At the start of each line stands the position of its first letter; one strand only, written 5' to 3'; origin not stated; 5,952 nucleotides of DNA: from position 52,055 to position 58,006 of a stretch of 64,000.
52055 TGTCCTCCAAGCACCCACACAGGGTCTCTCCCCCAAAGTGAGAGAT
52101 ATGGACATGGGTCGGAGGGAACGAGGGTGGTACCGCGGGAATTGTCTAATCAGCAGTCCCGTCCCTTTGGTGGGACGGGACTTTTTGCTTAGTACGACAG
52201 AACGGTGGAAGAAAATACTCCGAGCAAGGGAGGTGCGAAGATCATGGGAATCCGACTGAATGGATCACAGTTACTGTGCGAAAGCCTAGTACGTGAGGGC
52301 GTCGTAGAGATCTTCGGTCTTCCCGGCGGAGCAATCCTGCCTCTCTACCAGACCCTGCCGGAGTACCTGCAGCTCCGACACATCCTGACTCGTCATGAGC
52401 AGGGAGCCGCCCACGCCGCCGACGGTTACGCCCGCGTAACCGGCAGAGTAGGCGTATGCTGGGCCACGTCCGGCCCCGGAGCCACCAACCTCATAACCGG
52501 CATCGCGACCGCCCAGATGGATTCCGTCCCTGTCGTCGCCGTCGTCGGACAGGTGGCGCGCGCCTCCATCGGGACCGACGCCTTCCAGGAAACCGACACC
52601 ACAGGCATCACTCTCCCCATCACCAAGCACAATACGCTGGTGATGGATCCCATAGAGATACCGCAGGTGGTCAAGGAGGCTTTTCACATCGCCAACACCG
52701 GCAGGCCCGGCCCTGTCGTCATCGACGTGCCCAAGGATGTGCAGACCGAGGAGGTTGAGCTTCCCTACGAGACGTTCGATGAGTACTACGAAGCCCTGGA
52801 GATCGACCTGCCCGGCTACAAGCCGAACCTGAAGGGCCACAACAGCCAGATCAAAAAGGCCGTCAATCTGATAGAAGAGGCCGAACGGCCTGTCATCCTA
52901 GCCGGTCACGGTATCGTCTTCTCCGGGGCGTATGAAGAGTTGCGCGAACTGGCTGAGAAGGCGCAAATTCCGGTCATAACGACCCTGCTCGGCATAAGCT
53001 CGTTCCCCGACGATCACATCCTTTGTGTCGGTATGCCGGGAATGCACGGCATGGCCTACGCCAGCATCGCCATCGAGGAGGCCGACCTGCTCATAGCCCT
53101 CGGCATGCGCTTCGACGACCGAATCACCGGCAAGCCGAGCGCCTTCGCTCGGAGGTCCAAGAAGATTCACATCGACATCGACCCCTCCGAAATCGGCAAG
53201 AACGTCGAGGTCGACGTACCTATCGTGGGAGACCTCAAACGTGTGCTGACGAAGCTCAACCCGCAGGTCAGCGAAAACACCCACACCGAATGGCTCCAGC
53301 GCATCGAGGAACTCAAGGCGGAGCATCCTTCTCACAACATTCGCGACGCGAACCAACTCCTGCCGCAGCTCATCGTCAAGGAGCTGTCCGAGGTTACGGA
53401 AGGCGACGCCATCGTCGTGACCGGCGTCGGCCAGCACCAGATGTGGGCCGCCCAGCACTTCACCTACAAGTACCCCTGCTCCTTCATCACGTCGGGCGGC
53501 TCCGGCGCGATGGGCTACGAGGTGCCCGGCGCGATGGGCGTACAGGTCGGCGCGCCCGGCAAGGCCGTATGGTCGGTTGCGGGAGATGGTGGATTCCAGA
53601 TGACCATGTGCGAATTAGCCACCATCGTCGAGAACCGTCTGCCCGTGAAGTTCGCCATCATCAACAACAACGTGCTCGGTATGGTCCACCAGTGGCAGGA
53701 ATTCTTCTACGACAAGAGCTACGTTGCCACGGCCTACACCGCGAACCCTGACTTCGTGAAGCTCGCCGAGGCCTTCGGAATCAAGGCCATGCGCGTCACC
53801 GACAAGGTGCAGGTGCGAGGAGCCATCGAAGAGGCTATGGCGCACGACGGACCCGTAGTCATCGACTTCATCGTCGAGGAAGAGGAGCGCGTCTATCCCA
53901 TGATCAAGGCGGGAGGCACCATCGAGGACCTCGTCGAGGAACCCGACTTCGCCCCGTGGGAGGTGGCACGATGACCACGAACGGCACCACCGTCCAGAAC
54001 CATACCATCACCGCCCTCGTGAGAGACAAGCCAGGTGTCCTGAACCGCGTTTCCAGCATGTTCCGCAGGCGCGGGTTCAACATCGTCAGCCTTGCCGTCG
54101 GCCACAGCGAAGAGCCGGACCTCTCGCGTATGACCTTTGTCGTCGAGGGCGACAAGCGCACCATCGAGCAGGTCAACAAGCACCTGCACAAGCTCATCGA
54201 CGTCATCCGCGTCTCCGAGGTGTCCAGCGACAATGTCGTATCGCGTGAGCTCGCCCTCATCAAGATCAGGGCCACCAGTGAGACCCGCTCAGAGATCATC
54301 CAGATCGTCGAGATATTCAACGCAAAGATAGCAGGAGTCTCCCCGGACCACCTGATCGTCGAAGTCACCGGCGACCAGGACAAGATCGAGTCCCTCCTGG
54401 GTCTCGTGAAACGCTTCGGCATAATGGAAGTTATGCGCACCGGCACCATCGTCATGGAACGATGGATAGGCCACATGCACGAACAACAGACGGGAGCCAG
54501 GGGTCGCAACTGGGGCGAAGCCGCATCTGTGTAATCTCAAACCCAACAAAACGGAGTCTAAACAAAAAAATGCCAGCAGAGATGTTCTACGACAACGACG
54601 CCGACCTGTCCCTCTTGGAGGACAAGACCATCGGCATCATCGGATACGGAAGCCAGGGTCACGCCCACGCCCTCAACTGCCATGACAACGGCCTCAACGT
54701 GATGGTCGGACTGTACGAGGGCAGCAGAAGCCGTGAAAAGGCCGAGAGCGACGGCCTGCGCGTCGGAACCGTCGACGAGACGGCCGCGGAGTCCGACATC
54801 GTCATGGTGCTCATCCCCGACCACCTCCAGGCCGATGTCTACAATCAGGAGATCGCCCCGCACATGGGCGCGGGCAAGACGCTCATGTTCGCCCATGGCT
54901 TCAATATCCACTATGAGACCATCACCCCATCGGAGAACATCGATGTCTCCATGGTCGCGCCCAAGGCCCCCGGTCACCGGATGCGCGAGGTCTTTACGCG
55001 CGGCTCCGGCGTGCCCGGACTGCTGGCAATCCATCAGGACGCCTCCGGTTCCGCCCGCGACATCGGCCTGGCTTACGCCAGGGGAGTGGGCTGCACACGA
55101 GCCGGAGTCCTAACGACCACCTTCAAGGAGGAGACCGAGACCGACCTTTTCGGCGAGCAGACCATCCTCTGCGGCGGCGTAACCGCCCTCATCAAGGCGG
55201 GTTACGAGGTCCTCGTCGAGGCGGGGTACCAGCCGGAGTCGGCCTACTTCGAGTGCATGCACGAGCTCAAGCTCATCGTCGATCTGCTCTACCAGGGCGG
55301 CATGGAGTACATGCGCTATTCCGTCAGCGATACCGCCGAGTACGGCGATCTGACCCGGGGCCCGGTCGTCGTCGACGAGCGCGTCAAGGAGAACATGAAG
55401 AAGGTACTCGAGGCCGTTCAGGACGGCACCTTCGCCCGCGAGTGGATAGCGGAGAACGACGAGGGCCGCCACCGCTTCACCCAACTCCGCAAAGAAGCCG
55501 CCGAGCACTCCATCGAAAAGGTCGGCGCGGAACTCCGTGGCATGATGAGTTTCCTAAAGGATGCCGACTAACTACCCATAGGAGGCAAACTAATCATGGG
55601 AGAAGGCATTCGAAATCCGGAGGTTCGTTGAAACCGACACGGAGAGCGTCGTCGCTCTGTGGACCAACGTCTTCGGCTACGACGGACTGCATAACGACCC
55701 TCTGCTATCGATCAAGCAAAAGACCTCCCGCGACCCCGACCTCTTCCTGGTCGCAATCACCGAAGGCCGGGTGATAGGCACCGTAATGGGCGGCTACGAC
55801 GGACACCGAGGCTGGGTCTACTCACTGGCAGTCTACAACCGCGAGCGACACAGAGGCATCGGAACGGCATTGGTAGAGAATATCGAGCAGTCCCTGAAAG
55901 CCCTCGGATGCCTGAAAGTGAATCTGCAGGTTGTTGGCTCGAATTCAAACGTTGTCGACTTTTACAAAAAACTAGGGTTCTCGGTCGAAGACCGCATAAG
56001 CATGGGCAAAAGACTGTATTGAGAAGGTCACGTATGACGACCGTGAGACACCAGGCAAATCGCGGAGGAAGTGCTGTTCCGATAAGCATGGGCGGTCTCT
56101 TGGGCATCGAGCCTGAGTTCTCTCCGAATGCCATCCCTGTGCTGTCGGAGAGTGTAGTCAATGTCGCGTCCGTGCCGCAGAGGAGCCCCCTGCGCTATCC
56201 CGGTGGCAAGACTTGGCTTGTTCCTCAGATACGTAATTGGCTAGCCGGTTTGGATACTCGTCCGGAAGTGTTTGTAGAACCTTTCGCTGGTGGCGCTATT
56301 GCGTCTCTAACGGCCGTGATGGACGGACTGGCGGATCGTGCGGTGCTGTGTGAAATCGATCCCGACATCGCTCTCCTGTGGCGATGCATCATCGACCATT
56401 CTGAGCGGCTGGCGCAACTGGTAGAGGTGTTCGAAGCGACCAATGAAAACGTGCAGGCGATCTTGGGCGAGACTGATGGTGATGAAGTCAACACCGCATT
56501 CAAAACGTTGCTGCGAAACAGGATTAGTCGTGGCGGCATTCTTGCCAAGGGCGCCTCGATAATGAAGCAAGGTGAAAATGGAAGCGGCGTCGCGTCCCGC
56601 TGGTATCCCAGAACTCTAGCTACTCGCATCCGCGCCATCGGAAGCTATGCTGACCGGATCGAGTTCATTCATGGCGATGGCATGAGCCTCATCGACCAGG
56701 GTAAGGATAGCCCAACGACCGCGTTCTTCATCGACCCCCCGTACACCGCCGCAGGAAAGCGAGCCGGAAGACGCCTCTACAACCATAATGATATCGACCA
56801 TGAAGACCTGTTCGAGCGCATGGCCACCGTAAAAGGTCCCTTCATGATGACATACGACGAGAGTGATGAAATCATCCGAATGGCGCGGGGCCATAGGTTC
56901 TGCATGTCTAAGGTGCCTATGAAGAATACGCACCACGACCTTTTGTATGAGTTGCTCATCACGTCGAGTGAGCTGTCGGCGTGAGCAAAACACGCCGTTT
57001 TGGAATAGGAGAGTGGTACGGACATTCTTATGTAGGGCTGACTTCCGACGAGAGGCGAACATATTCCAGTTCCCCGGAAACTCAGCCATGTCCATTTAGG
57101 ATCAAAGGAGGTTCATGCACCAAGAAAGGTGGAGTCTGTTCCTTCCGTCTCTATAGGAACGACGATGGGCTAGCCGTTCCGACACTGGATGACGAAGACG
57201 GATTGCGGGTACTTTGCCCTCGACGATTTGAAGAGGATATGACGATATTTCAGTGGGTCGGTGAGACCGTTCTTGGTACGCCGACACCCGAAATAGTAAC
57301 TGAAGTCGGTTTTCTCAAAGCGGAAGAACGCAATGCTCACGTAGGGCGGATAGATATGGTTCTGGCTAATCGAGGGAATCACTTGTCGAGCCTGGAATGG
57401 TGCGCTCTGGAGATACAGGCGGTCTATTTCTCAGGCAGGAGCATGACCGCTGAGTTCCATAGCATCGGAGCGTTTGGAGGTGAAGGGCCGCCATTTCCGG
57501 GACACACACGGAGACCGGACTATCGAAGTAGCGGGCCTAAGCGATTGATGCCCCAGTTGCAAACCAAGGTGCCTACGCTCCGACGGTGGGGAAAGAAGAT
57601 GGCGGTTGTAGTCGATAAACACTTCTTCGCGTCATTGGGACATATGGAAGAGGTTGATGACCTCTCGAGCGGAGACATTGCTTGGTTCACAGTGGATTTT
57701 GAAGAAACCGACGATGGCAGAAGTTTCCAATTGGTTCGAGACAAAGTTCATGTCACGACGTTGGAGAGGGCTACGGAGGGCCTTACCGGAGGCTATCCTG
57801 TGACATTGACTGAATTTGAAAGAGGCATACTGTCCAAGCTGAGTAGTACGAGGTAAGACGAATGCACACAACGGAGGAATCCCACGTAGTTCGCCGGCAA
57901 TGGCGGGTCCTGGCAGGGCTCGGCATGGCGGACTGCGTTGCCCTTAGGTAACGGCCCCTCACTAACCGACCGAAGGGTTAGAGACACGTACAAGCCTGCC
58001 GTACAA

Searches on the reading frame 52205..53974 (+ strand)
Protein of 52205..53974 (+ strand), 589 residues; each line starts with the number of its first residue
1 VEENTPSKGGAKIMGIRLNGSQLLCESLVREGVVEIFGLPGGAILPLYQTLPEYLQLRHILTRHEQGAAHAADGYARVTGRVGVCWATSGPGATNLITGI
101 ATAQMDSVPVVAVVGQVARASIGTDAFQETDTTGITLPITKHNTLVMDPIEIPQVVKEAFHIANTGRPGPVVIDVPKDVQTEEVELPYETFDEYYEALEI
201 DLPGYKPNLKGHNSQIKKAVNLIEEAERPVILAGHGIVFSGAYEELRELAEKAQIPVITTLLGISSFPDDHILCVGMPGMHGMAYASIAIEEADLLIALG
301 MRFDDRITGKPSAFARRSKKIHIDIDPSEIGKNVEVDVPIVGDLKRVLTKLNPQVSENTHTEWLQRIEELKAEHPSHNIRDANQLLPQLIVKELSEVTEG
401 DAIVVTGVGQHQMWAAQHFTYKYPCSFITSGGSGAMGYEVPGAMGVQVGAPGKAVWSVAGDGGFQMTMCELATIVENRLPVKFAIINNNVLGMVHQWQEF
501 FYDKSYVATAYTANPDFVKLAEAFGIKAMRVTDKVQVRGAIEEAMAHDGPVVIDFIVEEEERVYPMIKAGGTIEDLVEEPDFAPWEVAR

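Call 52: search_protein_families(library=pfam, proteins=[window:52205-53974:+], max_evalue=0.00001)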
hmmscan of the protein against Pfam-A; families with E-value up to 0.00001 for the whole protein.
window:52205-53974:+ (589 aa): 3 families
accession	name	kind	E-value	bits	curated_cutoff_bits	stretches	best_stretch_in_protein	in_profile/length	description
PF02775.26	TPP_enzyme_C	-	5.2e-52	176.1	21.9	1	407-555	1-151/151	Thiamine pyrophosphate enzyme, C-terminal TPP binding domain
PF00205.28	TPP_enzyme_M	-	1.2e-49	168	30.4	1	216-351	1-137/137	Thiamine pyrophosphate enzyme, central domain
PF02776.23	TPP_enzyme_N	-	3.5e-39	133.7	26.8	1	19-133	2-117/119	Thiamine pyrophosphate enzyme, N-terminal TPP binding domain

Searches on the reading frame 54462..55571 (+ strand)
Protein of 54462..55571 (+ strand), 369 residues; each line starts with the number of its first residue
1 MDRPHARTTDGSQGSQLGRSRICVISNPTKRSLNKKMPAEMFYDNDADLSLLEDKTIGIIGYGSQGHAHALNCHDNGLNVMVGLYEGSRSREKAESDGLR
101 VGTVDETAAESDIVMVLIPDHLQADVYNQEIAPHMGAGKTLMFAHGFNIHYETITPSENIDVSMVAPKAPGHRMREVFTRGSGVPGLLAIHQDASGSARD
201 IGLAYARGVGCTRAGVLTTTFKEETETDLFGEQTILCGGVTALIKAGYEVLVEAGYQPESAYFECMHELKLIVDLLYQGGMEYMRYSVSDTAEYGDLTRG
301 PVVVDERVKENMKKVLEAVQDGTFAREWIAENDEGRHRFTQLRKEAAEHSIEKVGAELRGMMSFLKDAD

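Call 52: search_protein_families(library=pfam, proteins=[window:54462-55571:+], max_evalue=0.00001)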
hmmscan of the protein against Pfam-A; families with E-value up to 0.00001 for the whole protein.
window:54462-55571:+ (369 aa): 5 families
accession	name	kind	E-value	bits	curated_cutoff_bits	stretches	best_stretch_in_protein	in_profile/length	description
PF07991.19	KARI_N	-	5e-71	238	20.6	1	52-215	2-165/165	Acetohydroxy acid isomeroreductase, NADPH-binding domain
PF01450.25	KARI_C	-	8.7e-66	221.1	29.1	1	221-363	1-143/144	Ketol-acid reductoisomerase, C-terminal domain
PF02826.25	2-Hacid_dh_C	-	2.4e-08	34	25.1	1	43-121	25-102/178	D-isomer specific 2-hydroxyacid dehydrogenase, NAD binding domain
PF03446.21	NAD_binding_2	-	2.2e-06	28.2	21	1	56-142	1-90/161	NAD binding domain of 6-phosphogluconate dehydrogenase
PF03807.23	F420_oxidored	-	4.1e-06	27.7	21.6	0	56-128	1-77/94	NADP oxidoreductase coenzyme F420-dependent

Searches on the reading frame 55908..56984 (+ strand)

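Call 52: search_protein_families(library=pfam, proteins=[window:55908-56984:+], max_evalue=0.00001)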
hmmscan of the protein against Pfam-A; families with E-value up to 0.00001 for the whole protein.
window:55908-56984:+ (358 aa): 1 family
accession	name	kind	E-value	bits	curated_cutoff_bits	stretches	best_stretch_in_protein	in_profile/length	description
PF02086.21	MethyltransfD12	-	1.3e-11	45.1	22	1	97-320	1-233/253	D12 class N6 adenine-specific DNA methyltransferase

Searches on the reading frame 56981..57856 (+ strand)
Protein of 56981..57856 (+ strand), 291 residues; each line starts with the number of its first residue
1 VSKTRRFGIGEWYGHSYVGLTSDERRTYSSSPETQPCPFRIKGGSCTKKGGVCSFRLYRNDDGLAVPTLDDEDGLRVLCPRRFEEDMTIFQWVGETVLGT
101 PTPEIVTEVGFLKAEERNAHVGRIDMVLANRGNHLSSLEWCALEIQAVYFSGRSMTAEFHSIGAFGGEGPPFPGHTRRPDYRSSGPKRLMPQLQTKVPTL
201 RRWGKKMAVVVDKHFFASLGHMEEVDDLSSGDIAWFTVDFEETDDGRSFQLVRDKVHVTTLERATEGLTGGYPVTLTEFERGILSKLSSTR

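Call 80: search_protein_families(library=pfam, proteins=[window:56981-57856:+], max_evalue=0.001)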
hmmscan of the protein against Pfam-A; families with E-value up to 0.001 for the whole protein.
window:56981-57856:+ (291 aa): 1 family
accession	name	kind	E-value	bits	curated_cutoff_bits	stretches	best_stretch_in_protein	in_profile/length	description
PF12183.14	NotI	-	2.8e-66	223.7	22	1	33-251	13-238/238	Restriction endonuclease NotI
